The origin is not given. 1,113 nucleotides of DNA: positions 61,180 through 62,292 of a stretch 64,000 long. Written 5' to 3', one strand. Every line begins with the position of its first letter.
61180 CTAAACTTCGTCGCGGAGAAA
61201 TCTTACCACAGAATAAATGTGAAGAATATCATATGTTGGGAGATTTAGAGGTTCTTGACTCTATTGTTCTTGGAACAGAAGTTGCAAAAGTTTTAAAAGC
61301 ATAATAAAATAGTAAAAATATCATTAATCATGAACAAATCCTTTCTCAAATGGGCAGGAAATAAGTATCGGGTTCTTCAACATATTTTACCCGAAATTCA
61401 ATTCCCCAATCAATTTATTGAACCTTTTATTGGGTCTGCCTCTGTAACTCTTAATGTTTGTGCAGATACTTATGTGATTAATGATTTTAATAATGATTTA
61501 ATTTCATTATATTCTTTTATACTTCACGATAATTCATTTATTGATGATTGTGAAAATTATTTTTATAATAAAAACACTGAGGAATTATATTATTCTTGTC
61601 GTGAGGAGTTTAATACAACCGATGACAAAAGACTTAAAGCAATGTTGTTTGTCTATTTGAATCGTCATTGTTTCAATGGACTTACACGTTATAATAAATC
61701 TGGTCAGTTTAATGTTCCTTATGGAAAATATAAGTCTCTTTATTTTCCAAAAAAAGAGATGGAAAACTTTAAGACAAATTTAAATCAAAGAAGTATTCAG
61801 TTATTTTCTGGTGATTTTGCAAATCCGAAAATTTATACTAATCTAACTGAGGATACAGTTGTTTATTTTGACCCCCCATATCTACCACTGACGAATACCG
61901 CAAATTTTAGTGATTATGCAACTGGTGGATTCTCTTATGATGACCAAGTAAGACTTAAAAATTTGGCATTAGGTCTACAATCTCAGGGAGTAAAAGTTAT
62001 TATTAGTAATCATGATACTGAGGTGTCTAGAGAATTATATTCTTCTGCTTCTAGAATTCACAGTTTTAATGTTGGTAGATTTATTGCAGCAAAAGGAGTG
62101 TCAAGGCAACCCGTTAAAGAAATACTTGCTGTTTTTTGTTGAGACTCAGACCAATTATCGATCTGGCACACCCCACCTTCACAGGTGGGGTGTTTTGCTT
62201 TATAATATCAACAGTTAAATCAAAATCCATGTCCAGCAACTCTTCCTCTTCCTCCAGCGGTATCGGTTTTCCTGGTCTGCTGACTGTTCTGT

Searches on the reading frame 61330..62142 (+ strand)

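Call 60: search_protein_families(library=pfam, proteins=[window:61330-62142:+], max_evalue=0.01)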
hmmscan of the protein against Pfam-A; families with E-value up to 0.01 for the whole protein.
window:61330-62142:+ (270 aa): 1 family
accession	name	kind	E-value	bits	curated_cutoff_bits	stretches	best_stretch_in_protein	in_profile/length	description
PF02086.21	MethyltransfD12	-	5.8e-59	200.3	22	1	8-244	1-246/253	D12 class N6 adenine-specific DNA methyltransferase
